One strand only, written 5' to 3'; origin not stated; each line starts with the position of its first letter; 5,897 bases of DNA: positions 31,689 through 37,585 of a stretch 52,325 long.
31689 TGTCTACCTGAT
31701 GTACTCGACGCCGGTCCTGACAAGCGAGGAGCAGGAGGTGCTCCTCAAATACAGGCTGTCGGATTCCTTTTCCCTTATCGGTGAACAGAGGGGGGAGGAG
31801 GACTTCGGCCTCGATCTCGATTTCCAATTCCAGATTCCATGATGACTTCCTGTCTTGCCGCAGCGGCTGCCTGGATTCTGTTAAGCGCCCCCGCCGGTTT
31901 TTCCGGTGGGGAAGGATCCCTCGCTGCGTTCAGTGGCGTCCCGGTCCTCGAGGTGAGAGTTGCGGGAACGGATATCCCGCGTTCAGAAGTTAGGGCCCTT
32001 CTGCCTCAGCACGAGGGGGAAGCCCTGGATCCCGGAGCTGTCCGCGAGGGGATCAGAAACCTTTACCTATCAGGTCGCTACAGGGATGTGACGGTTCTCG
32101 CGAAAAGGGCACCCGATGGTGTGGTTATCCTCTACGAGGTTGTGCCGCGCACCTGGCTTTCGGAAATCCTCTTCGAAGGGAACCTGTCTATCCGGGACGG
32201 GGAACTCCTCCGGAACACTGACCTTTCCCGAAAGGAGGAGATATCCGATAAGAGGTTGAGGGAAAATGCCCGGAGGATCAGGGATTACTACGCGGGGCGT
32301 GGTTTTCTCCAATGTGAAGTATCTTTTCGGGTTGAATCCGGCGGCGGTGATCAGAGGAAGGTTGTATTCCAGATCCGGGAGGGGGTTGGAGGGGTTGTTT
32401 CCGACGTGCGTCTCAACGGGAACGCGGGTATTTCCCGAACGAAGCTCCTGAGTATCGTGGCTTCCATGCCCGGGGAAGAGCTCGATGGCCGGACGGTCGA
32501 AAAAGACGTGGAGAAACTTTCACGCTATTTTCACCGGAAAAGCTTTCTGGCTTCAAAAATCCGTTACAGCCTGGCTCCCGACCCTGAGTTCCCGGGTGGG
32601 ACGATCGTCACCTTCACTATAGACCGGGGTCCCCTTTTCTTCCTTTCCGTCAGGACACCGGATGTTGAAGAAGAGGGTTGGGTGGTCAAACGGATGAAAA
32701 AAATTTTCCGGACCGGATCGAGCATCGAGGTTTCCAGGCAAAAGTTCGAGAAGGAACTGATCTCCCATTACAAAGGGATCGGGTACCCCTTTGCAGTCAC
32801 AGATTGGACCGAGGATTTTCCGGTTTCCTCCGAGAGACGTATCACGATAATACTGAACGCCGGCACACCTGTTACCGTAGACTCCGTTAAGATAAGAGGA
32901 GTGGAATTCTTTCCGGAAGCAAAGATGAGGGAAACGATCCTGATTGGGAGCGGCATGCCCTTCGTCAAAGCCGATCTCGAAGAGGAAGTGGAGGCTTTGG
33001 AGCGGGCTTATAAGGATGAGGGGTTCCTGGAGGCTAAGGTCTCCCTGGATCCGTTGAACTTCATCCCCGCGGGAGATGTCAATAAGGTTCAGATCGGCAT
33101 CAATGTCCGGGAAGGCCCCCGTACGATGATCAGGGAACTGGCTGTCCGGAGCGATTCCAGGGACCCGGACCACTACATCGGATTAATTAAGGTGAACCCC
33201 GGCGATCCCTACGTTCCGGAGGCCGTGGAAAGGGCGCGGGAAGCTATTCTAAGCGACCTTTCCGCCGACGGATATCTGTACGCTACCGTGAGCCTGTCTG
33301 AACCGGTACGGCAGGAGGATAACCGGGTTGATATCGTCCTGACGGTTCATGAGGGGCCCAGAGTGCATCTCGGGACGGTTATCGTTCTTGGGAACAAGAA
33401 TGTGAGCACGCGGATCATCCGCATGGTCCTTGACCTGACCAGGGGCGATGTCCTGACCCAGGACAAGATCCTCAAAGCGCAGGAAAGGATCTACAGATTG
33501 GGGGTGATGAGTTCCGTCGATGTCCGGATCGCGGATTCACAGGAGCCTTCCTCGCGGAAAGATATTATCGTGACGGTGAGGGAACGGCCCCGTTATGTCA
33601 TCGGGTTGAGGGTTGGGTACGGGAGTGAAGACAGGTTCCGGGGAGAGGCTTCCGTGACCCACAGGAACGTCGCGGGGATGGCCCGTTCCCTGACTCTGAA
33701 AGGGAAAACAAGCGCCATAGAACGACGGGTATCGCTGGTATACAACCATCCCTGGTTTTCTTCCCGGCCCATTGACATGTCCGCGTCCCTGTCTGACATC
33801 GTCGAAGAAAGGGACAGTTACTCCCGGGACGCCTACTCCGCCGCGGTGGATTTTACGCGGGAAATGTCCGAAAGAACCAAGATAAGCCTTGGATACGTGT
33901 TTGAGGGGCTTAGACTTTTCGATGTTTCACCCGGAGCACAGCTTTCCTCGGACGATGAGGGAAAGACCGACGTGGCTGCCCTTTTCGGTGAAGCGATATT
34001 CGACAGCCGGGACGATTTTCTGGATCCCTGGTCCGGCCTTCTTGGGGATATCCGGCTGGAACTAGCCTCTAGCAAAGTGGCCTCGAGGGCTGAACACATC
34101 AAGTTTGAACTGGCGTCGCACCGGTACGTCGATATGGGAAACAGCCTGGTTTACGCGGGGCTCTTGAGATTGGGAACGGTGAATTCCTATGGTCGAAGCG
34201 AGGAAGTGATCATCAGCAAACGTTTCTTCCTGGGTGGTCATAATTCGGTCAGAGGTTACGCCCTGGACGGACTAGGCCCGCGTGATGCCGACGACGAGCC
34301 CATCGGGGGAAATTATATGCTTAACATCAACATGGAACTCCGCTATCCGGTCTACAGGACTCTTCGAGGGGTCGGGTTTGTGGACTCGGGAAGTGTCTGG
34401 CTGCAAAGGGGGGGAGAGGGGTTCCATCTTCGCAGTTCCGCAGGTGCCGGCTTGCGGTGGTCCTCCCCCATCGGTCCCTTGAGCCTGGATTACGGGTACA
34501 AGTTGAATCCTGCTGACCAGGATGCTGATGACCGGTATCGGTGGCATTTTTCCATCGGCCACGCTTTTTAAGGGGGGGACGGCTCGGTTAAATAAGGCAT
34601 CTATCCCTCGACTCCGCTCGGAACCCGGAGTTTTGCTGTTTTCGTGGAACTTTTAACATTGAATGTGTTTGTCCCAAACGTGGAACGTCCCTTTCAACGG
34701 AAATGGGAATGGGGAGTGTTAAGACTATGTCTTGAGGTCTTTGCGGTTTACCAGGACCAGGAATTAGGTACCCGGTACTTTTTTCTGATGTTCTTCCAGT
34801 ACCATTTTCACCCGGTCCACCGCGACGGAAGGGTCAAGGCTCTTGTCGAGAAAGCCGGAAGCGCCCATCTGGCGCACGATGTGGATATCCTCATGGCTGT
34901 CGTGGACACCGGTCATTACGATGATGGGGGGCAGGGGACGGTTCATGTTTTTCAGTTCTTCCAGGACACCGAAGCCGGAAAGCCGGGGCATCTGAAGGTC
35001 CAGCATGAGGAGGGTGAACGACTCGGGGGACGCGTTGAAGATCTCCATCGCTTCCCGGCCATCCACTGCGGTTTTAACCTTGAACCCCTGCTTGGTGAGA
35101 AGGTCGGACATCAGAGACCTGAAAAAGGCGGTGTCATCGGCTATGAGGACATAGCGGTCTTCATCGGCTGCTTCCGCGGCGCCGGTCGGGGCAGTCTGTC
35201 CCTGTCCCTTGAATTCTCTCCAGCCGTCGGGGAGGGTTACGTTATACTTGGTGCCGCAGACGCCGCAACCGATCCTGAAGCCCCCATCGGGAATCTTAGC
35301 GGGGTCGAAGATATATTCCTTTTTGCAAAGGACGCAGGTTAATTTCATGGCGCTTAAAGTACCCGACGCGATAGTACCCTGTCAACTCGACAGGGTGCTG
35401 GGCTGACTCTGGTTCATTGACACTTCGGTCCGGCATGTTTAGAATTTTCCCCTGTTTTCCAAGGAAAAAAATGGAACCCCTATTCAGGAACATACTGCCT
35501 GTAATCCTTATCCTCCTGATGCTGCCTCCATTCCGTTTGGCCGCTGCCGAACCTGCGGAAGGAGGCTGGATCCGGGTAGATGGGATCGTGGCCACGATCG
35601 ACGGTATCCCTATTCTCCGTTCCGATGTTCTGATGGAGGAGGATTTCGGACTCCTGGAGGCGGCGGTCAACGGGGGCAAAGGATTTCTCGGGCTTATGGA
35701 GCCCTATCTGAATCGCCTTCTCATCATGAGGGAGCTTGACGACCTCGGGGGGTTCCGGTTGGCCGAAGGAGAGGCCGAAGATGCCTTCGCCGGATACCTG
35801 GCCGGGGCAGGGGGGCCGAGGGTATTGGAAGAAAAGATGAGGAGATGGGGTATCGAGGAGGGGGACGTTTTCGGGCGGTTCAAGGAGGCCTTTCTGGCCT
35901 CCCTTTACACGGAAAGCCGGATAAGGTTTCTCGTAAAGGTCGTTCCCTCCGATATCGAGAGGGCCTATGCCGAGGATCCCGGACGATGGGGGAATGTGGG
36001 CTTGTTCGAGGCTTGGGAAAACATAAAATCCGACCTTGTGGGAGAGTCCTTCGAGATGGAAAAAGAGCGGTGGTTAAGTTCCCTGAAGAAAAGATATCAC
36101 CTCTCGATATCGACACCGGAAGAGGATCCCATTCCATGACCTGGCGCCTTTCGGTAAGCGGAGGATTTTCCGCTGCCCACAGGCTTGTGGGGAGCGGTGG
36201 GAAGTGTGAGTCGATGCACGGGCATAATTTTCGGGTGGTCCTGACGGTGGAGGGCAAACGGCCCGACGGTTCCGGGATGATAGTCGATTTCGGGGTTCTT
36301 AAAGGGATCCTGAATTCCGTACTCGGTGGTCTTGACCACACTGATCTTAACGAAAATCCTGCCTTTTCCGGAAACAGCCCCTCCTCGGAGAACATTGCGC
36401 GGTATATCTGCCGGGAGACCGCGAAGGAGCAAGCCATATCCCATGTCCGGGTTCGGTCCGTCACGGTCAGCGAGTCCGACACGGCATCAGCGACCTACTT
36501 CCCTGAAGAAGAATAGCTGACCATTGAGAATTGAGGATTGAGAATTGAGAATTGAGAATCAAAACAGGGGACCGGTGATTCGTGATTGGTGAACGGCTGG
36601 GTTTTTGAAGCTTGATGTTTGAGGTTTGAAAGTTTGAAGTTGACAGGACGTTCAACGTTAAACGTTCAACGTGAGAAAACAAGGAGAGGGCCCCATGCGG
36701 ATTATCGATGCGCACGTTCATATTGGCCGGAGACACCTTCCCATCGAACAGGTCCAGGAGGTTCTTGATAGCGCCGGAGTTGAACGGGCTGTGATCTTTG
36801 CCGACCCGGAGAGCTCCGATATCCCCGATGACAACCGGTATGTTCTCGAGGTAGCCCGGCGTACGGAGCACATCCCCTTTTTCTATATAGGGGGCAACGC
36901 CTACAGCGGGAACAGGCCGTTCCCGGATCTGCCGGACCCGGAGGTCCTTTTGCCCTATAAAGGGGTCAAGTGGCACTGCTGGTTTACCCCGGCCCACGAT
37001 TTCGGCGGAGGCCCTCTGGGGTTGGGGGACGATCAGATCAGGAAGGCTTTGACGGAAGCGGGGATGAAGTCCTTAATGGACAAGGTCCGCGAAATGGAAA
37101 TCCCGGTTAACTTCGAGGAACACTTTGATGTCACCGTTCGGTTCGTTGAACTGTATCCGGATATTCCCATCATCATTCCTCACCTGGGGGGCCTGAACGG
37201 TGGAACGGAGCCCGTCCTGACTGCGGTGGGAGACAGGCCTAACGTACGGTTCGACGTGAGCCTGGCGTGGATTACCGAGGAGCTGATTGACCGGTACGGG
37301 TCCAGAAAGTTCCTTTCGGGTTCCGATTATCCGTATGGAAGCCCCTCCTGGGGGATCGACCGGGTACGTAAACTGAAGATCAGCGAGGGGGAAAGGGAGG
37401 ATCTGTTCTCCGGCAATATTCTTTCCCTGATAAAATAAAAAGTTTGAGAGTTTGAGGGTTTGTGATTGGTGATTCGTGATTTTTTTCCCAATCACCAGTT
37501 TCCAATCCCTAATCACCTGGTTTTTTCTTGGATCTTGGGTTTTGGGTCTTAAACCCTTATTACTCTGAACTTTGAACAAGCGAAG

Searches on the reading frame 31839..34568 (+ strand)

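Call 56: search_protein_families(library=pfam, proteins=[window:31839-34568:+], max_evalue=0.00001)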
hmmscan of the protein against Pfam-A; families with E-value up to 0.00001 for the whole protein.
window:31839-34568:+ (910 aa): 3 families
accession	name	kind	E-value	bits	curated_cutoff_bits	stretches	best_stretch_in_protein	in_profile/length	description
PF01103.29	Omp85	-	3.8e-58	198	24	1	610-910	1-325/325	Omp85 superfamily domain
PF07244.20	POTRA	-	7.4e-56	187.2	21.3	4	345-426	1-79/79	Surface antigen variable number repeat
PF08479.16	POTRA_2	-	1.2e-09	38.3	24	0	346-407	2-62/76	POTRA domain, ShlB-type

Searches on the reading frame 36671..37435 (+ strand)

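Call 56: search_protein_families(library=pfam, proteins=[window:36671-37435:+], max_evalue=0.00001)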
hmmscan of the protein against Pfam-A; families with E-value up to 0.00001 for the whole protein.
window:36671-37435:+ (255 aa): 1 family
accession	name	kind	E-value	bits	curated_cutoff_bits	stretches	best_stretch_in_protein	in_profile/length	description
PF04909.20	Amidohydro_2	-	8.5e-12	45.9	26.4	1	133-249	128-282/289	Amidohydrolase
